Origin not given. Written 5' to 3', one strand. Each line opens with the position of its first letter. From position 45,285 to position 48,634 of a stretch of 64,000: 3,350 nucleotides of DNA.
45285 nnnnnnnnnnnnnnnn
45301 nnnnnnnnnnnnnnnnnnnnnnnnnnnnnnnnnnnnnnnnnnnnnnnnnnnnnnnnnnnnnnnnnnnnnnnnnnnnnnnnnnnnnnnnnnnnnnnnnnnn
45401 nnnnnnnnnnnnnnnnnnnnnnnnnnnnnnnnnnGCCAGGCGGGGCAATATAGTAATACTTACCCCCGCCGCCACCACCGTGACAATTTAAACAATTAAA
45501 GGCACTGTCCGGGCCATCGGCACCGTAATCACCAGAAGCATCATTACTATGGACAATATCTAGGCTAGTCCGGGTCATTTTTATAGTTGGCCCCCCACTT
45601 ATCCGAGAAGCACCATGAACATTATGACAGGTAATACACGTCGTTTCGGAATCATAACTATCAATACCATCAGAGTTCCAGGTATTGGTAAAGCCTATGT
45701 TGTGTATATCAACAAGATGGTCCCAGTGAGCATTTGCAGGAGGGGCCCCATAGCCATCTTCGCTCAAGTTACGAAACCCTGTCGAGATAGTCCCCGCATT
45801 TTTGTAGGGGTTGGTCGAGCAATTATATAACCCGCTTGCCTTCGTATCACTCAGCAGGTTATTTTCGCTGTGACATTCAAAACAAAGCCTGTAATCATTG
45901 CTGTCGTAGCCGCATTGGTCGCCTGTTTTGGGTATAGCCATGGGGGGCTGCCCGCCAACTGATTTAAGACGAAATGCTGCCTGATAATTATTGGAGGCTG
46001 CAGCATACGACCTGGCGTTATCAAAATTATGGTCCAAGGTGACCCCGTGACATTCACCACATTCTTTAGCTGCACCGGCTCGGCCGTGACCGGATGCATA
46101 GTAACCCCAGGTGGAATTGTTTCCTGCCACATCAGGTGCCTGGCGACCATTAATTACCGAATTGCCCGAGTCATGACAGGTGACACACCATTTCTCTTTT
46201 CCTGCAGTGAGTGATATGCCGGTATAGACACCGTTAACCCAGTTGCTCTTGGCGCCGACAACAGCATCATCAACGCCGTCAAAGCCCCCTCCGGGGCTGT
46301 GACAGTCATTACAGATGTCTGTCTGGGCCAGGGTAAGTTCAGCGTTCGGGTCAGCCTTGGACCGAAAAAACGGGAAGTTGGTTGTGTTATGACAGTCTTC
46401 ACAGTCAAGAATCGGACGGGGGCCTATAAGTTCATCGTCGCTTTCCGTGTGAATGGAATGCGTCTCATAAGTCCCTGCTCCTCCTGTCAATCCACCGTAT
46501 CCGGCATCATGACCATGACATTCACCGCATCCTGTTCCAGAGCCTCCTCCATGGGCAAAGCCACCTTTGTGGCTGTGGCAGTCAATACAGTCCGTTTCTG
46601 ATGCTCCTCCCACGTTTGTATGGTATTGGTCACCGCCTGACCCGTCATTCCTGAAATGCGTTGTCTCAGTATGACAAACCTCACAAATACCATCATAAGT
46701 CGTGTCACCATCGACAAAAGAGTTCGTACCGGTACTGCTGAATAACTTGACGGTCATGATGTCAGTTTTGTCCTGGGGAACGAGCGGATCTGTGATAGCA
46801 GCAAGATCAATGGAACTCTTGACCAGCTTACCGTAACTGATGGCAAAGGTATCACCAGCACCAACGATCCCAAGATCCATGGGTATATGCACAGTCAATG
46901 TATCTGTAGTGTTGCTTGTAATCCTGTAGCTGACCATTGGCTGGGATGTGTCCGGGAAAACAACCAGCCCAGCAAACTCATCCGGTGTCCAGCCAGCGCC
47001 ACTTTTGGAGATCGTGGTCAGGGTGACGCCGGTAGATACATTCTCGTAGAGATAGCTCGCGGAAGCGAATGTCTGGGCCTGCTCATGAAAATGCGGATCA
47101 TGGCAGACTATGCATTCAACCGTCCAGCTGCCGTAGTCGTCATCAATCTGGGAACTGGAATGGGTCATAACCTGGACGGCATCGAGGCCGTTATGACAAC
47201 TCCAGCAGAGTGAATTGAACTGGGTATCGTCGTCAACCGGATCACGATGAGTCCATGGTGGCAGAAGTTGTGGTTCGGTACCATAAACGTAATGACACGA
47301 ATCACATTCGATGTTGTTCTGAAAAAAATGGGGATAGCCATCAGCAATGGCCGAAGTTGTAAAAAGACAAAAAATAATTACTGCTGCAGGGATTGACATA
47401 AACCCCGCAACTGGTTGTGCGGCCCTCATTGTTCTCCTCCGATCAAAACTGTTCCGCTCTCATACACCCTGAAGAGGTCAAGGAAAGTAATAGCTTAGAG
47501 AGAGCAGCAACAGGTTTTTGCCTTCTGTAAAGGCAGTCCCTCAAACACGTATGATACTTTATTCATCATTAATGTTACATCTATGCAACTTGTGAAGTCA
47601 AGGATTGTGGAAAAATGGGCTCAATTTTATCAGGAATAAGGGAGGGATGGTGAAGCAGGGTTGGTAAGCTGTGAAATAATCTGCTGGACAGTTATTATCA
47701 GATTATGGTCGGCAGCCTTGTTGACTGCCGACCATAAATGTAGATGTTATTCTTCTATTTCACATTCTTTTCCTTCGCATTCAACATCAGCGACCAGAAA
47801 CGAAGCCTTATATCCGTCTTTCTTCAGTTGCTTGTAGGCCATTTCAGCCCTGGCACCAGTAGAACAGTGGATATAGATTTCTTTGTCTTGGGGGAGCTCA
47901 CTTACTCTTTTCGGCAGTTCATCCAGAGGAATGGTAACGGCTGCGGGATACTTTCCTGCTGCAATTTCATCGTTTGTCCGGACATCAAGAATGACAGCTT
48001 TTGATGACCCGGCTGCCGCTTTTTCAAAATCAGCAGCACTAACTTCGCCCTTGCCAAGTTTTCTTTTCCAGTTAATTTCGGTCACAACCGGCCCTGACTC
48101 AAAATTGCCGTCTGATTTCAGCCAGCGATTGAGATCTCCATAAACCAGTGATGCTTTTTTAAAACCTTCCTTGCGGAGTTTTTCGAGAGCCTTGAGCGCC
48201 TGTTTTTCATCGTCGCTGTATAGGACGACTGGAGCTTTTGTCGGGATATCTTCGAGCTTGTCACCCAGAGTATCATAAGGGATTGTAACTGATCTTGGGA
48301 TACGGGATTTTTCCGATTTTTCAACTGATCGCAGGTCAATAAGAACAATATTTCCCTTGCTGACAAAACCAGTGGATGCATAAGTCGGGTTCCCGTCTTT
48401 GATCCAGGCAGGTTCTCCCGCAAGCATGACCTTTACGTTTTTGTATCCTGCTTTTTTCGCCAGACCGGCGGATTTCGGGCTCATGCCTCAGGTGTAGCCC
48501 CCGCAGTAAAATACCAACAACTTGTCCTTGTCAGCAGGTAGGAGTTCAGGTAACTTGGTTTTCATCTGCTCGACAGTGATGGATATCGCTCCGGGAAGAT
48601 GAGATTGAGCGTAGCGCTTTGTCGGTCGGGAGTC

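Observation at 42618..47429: Giant secreted 13-haem cytochrome fused to Ig-like modules and a parallel beta-helix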

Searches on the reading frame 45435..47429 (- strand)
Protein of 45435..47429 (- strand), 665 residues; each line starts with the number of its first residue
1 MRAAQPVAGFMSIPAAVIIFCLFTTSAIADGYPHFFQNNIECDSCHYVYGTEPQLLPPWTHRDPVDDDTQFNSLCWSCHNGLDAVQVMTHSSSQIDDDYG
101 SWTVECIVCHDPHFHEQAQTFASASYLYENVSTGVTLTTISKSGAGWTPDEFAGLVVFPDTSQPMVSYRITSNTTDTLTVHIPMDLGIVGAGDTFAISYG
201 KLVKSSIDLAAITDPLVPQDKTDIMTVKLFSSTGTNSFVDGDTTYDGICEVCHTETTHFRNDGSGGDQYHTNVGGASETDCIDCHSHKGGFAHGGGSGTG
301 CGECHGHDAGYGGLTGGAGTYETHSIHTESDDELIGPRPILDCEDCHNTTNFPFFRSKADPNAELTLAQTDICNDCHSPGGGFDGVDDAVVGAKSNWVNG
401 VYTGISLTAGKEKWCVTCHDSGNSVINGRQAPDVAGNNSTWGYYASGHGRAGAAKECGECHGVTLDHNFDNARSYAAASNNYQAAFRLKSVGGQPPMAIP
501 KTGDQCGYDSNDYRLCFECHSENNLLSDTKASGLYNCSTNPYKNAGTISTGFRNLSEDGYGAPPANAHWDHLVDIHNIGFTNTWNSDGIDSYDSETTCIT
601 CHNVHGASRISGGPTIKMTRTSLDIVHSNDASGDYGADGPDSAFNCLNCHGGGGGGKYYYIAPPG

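Call 43: search_solved_structures(query=A3, max_evalue=1, show_alignments=2)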
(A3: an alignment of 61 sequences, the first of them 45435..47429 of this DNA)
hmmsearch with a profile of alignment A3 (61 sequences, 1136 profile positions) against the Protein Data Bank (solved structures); distinct sequences matched with E-value up to 1: 17.
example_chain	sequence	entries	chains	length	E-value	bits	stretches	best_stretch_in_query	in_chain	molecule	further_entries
6r2q_A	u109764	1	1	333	4.2e-05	25.2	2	453-588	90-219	Cystathionine beta-synthase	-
8k9e_A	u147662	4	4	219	0.014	16.8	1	261-350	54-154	Cytochrome c7-like domain-containing protein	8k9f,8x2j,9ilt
1eys_C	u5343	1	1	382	0.031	15.7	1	294-583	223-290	PHOTOSYNTHETIC REACTION CENTER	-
9j2f_C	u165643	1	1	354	0.061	14.7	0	520-582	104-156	Photosynthetic reaction center cytochrome c subunit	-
3t6d_C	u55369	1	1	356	0.065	14.6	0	522-656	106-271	Photosynthetic reaction center cytochrome c subunit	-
3wmm_C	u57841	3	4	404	0.084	14.2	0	558-662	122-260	Photosynthetic reaction center C subunit | Photosynthetic reaction center cytochrome c subunit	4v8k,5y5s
1dxr_C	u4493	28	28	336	0.09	14.1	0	523-656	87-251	PHOTOSYNTHETIC REACTION CENTER CYTOCHROME C SUBUNIT | PHOTOSYNTHETIC REACTION CENTER | Photosynthetic reaction center cytochrome C subunit precursor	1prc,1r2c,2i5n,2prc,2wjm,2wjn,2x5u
19hc_A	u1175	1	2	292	0.1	13.9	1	405-432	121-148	PROTEIN (NINE-HAEM CYTOCHROME C)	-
6et5_C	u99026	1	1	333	0.12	13.7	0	523-656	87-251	Photosynthetic reaction center cytochrome c subunit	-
2jbl_C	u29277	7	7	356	0.12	13.7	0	268-304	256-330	PHOTOSYNTHETIC REACTION CENTER CYTOCHROME C SUBUNIT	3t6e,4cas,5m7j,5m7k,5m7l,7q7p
1vrn_C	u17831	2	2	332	0.12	13.7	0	522-656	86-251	Photosynthetic reaction center cytochrome c subunit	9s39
1fcd_C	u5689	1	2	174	0.14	13.5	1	575-657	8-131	FLAVOCYTOCHROME C SULFIDE DEHYDROGENASE (CYTOCHROME SUBUNIT)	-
7c52_C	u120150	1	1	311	0.23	12.8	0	558-662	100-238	Photosynthetic reaction center cytochrome c subunit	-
8bcx_A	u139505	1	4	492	0.25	12.7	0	269-307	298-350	Nitrite reductase (cytochrome; ammonia-forming)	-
5b5m_C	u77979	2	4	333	0.25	12.7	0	558-662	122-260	Photosynthetic reaction center cytochrome c subunit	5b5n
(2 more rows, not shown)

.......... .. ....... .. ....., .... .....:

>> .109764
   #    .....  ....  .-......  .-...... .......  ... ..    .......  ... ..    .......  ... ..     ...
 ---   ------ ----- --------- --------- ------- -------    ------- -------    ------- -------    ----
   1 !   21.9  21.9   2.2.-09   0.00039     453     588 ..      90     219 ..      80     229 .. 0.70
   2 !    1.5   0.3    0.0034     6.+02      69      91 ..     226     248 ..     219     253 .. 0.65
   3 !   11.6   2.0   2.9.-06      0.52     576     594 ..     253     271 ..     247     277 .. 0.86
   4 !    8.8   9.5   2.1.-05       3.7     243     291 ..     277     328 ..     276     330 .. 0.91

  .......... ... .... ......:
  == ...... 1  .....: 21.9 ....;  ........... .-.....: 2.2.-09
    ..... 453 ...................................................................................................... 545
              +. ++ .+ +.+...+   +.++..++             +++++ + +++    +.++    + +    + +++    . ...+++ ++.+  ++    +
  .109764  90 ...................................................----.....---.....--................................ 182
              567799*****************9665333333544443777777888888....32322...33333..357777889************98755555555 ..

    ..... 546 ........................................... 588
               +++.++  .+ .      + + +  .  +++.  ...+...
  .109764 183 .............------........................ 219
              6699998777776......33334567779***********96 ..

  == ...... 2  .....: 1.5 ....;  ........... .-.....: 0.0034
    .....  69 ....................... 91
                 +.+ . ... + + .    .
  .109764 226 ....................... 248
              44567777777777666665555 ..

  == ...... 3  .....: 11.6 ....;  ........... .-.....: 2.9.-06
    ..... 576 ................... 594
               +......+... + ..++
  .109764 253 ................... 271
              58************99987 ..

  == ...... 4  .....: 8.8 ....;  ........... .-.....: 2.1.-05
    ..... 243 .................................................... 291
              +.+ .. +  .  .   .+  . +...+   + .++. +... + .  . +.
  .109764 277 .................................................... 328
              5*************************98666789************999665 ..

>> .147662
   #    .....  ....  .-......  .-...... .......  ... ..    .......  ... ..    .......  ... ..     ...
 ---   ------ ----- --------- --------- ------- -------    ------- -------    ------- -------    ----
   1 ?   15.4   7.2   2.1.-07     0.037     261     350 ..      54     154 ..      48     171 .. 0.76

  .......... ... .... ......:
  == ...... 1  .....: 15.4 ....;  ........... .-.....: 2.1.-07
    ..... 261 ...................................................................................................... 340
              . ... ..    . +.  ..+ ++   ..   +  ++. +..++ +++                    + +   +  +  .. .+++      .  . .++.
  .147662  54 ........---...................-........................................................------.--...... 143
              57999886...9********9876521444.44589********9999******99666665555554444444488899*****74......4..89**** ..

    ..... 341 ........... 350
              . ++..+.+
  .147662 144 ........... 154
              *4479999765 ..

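Call 47: predict_structure(alignment_id=A3)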
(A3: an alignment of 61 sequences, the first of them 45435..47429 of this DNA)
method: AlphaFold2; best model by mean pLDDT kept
length: 665 residues; sequences in the alignment: 61
mean_pLDDT: 69.9   pTM: 0.54
mean pLDDT of the five models: 69.9, 67.1, 67.0, 62.2, 60.3
residues with pLDDT >= 90: 123; 70-90: 231; 50-70: 185; < 50: 126
segments of 3 or more residues with pLDDT < 50: 1-5, 83-85, 274-277, 288-298, 313-318, 539-565, 575-579, 609-616, 620-649, 651-665
pLDDT, mean of each block of 10 residues (from residue 1): 44 69 58 67 56 71 72 74 57 67 83 87 95 98 96 94 93 97 92 95 88 60 83 75 68 69 67 52 54 45 57 50 64 58 83 83 91 91 92 86 79 88 81 82 83 78 75 54 85 89 71 87 65 51 42 41 51 53 68 77 62 47 36 34 45 35 29
secondary structure, 60 per line:
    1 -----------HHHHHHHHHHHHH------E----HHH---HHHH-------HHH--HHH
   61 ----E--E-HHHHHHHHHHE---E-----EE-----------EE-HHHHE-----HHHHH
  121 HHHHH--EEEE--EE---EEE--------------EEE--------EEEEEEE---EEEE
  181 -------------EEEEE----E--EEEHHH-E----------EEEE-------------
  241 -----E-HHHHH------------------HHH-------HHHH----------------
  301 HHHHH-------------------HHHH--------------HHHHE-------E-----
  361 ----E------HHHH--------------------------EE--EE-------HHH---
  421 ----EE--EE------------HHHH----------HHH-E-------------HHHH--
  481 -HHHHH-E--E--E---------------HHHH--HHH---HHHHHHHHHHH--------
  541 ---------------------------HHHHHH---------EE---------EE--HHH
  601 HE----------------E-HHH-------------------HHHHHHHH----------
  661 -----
elements in order (helices of 4 or more, strands of 3 or more residues): H12-24 H42-45 H70-79 H106-109 H116-125 E128-131 E139-141 E156-158 E167-173 E177-180 E194-198 E206-208 E224-227 H248-252 H281-284 H301-305 H325-328 H343-346 H372-375 H443-446 H475-478 H482-486 H510-513 H522-532 H568-573 H598-601 H643-650

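Call 49: fold_search(model_id=the predicted structure, library=pdb)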
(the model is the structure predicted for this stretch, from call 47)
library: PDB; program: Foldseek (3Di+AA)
matches with E <= 10: 670; with E <= 0.001: 0
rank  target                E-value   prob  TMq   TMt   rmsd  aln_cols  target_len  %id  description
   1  8vjh_D                1.1e-02  1.00  0.10  0.23   5.0        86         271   21  Cryo-EM of tail-tip of bacteriophage Chi (released 2024-10-02)
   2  9n71_A                2.1e-02  0.93  0.08  0.19   4.1        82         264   18  Tail tube structure of Acinetobacter baumannii phage Mystique (released 2025-03-19)
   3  8rk3_O                6.1e-02  0.99  0.10  0.23   3.1        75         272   20  Bacteriophage JBD30 baseplate - composite structure (released 2024-08-14)
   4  4ru4_A                6.9e-02  0.77  0.09  0.10   4.9        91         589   16  Crystal structure of the tailspike protein gp49 from Pseudomonas phage LKA1 (released 2015-11-18)
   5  4fxu_B                8.9e-02  0.54  0.08  0.24   5.6        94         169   13  Crystallographic structure of trimeric riboflavin synthase from Brucella abortus (released 2014-03-12)
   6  4ru4_B                1.0e-01  0.80  0.09  0.10   4.7        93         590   15  Crystal structure of the tailspike protein gp49 from Pseudomonas phage LKA1 (released 2015-11-18)
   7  6n2y_C                1.0e-01  0.30  0.09  0.11  10.7       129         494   12  Bacillus PS3 ATP synthase class 1 (released 2019-02-20)
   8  9its_A                1.3e-01  0.30  0.09  0.12  10.1       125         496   11  Chloroflexus aurantiacus ADP-bound ATP synthase, state 1 (released 2025-03-19)
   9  8dbv_B                1.5e-01  0.20  0.09  0.11  10.1       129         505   11  E. coli ATP synthase imaged in 10mM MgATP State3 "down (released 2023-01-25)
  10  4e0f_B                1.7e-01  0.47  0.08  0.22   5.1        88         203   14  Crystallographic structure of trimeric Riboflavin Synthase from Brucella abortus in complex with riboflavin (released 2013-10-16)
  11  9nvl_B                1.7e-01  0.30  0.08  0.11   9.5       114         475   11  ATPase Hybrid F1 with the ancestral core domains Binding Dwell (released 2025-11-05)
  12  6fkh_E                1.7e-01  0.18  0.08  0.10  12.7       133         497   13  Chloroplast F1Fo conformation 2 (released 2018-05-23)
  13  6oqv_B                1.8e-01  0.25  0.09  0.11  12.7       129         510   11  E. coli ATP Synthase State 2b (released 2020-06-03)
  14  6rd4_T                1.8e-01  0.20  0.08  0.10  10.6       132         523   13  CryoEM structure of Polytomella F-ATP synthase, Full dimer, composite map (released 2019-07-03)
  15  8dbw_B                1.9e-01  0.16  0.09  0.11  10.4       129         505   12  E. coli ATP synthase imaged in 10mM MgATP State3 "down" Fo classified (released 2023-01-25)
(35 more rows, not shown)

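Call 75: search_protein_representatives(protein=window:45435-47429:-)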
Query: 665 residues. Proteins with E-value up to 0.001 (for the whole library): 1180; up to 1e-10: 826; up to 1e-30: 452. The best 150 are listed.
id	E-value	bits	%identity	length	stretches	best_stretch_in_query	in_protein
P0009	1.1e-251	854.2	64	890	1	1-662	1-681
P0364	4.1e-177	607.6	53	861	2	22-608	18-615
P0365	1.7e-158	546.1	50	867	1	19-642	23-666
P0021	8.3e-151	520.7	52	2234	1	18-611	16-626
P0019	1.1e-150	520.2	53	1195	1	14-533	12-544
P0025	6.1e-147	507.9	50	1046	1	18-611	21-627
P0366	3.3e-146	505.5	51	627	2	199-637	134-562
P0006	7.2e-145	501.1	50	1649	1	14-658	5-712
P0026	3.3e-143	495.6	51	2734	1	15-619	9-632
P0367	1.0e-141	490.6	49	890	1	32-660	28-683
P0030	3.6e-141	488.8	51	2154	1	31-611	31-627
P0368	9.6e-140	484.1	54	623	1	24-528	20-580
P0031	1.4e-138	480.2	50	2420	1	11-640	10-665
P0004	1.6e-137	476.7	48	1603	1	22-663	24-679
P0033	1.6e-134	466.9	52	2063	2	21-608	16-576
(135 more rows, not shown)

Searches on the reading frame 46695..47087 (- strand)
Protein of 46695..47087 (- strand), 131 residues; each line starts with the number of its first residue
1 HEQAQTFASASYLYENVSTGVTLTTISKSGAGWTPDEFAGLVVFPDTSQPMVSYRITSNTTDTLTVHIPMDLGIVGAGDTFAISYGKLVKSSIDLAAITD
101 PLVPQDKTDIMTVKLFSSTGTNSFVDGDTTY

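Call 58: search_protein_families(library=pfam, proteins=[window:46695-47087:-], max_evalue=10)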
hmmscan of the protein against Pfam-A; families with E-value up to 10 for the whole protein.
window:46695-47087:- (131 aa): 1 family
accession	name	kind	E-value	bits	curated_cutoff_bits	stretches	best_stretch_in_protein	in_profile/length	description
PF02746.21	MR_MLE_N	-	0.058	14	22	1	46-111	9-76/117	Mandelate racemase / muconate lactonizing enzyme, N-terminal domain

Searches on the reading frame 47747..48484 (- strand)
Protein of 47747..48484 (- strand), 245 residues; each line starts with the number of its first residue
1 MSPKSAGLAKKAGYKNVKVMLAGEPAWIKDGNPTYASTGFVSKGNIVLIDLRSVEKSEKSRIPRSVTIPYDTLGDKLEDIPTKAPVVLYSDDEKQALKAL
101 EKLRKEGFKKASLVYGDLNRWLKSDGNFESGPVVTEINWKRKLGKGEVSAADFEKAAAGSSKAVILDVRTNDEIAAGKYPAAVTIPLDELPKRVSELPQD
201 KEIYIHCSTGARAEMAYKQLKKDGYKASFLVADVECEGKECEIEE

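Call 7: search_protein_families(library=pfam, proteins=[window:47747-48484:-], max_evalue=0.001)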
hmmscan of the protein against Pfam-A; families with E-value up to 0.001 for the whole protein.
window:47747-48484:- (245 aa): 1 family
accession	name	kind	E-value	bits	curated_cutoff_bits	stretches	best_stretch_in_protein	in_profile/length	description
PF00581.25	Rhodanese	-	1.9e-24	86.5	22.2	2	155-227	7-88/102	Rhodanese-like domain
